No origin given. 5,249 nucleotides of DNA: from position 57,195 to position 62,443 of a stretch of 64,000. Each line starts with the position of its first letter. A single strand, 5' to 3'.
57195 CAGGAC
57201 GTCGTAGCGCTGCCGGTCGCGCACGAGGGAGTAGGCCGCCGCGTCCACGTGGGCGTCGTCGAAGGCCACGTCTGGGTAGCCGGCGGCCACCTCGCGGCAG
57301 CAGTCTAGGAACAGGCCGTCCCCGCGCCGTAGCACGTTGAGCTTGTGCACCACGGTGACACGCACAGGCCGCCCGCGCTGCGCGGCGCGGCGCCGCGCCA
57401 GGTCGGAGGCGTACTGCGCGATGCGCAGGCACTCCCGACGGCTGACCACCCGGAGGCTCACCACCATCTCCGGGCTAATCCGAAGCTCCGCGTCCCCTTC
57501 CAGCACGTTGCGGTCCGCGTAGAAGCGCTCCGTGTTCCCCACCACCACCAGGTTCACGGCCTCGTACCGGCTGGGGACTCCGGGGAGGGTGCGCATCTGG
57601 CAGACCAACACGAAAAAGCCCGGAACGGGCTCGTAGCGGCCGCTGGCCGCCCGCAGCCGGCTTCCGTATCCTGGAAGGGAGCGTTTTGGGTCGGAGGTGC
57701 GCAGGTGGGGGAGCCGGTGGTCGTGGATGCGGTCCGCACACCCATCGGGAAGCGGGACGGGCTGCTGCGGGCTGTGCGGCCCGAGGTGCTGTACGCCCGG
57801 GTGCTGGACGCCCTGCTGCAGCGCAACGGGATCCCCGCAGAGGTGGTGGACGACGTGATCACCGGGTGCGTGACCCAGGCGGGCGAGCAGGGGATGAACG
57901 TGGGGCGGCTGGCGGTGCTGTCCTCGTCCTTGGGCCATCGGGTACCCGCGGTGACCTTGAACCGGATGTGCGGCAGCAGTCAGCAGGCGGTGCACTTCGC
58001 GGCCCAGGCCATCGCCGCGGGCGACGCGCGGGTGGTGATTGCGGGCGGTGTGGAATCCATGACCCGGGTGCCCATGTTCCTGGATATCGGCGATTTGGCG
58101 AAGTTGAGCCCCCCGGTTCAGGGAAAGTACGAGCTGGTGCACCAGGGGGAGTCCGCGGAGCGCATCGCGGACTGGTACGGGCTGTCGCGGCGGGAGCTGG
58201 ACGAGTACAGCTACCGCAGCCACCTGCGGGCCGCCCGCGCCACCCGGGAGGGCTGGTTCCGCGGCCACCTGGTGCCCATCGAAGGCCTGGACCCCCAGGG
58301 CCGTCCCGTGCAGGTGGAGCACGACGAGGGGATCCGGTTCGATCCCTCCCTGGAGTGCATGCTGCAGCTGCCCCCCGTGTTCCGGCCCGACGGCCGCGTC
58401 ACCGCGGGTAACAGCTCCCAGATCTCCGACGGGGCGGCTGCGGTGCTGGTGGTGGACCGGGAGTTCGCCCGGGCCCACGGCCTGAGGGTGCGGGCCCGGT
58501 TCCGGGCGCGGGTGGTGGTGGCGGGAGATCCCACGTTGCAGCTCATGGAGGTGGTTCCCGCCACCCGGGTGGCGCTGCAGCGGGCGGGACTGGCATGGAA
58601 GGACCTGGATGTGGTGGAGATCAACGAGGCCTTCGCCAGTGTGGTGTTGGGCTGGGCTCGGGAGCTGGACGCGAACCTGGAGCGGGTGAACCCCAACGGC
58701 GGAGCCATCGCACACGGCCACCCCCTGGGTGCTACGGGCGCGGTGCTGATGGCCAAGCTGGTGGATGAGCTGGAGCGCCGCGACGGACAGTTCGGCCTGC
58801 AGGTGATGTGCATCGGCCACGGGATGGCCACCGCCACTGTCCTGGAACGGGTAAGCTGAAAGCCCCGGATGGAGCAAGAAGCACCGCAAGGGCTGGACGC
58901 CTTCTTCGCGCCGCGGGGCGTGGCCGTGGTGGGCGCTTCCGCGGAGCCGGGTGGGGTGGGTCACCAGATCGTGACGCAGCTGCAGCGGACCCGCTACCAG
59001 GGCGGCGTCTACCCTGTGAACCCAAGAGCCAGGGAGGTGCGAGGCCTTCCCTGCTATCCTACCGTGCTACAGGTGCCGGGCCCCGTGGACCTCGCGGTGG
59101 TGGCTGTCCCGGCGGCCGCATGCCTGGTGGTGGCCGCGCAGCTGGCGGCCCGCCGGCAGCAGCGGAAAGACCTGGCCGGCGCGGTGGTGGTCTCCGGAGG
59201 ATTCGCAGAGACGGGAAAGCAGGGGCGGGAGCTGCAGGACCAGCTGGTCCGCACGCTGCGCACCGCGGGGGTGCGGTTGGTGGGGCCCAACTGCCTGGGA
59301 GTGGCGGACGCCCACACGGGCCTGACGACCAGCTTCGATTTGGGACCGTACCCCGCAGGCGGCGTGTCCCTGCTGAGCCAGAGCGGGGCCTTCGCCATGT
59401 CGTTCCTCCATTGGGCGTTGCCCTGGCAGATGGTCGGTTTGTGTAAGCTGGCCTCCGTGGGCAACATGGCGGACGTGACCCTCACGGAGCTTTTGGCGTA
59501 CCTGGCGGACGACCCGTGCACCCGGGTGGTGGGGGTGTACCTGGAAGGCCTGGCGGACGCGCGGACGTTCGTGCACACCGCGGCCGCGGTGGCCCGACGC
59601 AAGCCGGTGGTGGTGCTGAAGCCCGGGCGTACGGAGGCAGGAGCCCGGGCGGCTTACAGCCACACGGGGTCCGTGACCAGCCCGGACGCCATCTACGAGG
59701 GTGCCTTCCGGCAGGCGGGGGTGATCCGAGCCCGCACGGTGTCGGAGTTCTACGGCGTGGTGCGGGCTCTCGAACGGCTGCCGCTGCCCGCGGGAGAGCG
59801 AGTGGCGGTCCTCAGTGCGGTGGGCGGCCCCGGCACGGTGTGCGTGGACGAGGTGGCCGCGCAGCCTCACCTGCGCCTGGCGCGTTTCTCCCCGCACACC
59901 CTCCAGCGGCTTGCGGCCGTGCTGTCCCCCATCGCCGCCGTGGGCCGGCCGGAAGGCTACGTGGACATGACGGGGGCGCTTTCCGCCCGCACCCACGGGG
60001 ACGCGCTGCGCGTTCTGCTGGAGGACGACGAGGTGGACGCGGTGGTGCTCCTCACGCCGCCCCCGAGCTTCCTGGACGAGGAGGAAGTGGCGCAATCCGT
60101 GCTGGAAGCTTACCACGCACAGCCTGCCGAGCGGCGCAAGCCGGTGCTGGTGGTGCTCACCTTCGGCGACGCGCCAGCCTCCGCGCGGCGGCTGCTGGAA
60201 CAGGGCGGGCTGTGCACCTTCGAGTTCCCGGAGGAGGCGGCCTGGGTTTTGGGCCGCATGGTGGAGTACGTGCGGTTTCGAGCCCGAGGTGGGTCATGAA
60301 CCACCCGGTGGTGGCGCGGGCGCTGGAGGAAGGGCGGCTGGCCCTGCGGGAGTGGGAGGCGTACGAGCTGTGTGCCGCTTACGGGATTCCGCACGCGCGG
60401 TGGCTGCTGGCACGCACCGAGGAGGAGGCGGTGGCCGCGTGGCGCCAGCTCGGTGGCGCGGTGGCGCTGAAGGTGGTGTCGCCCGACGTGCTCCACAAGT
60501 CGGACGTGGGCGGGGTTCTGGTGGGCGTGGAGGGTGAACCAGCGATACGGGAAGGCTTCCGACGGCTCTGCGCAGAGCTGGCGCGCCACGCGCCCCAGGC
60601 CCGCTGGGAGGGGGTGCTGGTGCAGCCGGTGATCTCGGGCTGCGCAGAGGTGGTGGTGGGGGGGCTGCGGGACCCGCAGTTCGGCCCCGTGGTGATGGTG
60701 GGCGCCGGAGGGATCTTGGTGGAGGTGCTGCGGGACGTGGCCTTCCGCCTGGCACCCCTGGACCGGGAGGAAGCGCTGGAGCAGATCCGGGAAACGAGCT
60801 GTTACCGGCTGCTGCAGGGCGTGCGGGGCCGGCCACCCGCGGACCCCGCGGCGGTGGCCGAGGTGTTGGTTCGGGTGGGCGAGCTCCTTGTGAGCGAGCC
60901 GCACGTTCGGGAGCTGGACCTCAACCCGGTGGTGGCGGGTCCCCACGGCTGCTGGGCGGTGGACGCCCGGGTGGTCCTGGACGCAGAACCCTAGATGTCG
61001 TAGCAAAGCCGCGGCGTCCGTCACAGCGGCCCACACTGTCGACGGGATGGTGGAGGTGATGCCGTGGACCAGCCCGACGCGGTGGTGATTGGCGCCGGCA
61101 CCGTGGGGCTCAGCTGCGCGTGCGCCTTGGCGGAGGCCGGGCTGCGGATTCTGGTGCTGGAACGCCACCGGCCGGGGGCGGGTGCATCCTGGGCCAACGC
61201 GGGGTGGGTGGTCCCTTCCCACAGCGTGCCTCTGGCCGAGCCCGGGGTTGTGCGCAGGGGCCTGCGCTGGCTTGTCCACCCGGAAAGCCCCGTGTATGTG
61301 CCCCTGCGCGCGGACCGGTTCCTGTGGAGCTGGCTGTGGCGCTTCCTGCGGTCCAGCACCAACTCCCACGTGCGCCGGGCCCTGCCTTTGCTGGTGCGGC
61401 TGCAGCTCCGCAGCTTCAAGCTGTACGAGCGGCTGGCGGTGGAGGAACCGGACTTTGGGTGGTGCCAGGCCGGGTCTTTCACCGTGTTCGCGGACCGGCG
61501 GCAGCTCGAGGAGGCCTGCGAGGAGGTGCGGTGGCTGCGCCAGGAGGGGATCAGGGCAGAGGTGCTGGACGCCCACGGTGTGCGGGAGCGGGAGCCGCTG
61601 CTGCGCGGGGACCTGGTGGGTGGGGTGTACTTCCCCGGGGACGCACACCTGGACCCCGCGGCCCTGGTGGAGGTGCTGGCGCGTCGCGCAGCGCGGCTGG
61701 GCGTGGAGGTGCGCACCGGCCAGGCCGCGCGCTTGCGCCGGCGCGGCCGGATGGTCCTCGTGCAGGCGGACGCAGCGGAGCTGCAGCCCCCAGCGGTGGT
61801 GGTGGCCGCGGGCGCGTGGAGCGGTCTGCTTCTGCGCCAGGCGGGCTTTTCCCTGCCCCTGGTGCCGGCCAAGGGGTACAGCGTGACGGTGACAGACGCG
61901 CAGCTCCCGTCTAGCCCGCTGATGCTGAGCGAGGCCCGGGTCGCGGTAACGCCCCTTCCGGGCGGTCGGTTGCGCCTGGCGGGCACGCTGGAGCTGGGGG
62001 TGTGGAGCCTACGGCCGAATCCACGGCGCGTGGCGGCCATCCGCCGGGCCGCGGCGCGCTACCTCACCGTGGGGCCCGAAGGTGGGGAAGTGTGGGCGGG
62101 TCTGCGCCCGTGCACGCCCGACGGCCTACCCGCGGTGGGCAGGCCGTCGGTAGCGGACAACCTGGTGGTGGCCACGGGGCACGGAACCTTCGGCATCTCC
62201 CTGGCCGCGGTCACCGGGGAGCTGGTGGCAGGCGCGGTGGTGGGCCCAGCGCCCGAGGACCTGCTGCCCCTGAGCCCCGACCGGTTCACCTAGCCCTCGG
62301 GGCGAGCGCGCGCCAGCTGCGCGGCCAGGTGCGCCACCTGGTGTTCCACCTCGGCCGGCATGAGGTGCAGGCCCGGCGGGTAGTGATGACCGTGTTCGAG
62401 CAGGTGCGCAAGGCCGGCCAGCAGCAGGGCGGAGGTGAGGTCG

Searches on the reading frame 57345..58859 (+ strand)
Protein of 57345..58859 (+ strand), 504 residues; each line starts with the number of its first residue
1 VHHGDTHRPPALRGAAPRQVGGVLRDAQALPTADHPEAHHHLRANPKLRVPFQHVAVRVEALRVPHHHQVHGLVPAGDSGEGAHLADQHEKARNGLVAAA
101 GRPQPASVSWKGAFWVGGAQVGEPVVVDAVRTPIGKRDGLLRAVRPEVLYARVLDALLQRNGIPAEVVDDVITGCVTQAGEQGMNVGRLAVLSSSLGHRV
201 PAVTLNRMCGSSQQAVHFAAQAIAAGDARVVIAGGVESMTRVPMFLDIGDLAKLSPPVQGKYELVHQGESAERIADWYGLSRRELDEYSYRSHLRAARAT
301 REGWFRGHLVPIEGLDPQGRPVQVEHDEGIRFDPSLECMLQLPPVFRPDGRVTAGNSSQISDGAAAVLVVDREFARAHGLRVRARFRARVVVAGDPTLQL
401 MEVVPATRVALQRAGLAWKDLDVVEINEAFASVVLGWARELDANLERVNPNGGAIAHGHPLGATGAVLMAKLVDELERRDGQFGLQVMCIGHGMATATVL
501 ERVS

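Call 41: search_protein_families(library=pfam, proteins=[window:57345-58859:+], max_evalue=0.00001)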
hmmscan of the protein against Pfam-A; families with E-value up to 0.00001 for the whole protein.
window:57345-58859:+ (504 aa): 3 families
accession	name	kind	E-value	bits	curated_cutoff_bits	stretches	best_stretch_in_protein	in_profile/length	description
PF00108.29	Thiolase_N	-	5.8e-67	226.2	26.4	1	125-372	2-259/260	Thiolase, N-terminal domain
PF02803.24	Thiolase_C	-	4.3e-37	126.9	27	1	381-502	2-123/123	Thiolase, C-terminal domain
PF00109.32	ketoacyl-synt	-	1.2e-08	35.4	20.8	1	190-241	155-206/252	Beta-ketoacyl synthase, N-terminal domain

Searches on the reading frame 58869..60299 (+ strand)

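Call 41: search_protein_families(library=pfam, proteins=[window:58869-60299:+], max_evalue=0.00001)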
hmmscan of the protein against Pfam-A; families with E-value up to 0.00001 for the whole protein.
window:58869-60299:+ (476 aa): 3 families
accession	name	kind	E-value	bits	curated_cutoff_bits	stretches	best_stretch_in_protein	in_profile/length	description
PF13607.11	Succ_CoA_lig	-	2e-49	167.3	27.4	1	163-301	1-138/138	Succinyl-CoA ligase like flavodoxin domain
PF13380.12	CoA_binding_2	-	6.7e-24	85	22.8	1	18-146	3-114/116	CoA binding domain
PF02629.25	CoA_binding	-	3.5e-09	37.8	22.3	1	17-94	5-85/97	CoA binding domain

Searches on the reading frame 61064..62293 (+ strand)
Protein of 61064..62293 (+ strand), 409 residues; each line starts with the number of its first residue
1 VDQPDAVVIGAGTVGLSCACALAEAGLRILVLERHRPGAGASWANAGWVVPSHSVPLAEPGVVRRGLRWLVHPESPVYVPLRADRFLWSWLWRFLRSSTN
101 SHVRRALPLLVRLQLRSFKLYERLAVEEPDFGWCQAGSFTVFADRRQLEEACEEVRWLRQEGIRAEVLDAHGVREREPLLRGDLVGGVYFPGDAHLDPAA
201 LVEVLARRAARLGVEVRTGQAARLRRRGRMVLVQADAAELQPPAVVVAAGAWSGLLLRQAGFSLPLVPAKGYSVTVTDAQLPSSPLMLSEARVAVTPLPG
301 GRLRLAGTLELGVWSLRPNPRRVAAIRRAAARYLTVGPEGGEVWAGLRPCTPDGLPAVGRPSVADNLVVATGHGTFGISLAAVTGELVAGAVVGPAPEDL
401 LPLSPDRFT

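Call 41: search_protein_families(library=pfam, proteins=[window:61064-62293:+], max_evalue=0.00001)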
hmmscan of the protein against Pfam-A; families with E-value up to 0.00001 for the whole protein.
window:61064-62293:+ (409 aa): 7 families
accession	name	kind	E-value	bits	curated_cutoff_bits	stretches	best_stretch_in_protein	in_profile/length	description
PF01266.30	DAO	-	7.7e-74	249.8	27.9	1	5-389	1-351/353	FAD dependent oxidoreductase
PF13450.12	NAD_binding_8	-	3.8e-07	30.7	21.9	1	8-44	1-39/68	NAD(P)-binding Rossmann-like domain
PF03486.20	HI0933_like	-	6.1e-07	29.6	50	0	5-35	2-32/244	HI0933-like protein Rossmann domain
PF00890.30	FAD_binding_2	-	1.8e-06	27.8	20.4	1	5-52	1-49/414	FAD binding domain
PF07992.20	Pyr_redox_2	-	3.7e-06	27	26.1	0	6-34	145-173/291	Pyridine nucleotide-disulphide oxidoreductase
PF01946.23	Thi4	-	5.7e-06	26.2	26.2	1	4-44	18-59/235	Thi4 family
PF13738.12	Pyr_redox_3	-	6.7e-06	26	30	0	7-38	1-33/305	Pyridine nucleotide-disulphide oxidoreductase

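Call 98: find_encoding_contigs(protein=window:61064-62293:+, flank=10000, max_places=1)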
Protein window:61064-62293:+ (409 aa): 1 contig read that carries it; 1 place shown.
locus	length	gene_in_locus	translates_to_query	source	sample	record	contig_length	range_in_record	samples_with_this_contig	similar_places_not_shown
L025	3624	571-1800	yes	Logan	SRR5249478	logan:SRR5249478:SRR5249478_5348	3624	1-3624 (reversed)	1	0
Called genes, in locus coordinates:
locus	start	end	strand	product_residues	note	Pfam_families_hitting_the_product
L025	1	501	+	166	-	?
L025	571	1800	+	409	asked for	PF00890:FAD_binding_2 (weak), PF01266:DAO, PF01946:Thi4 (weak), PF03486:HI0933_like (faint), PF07992:Pyr_redox_2 (faint), PF13450:NAD_binding_8 (weak), PF13738:Pyr_redox_3 (faint)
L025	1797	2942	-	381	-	PF05221:AdoHcyase (weak), PF13241:NAD_binding_7 (faint), PF00670:AdoHcyase_NAD, PF02826:2-Hacid_dh_C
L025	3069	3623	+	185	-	?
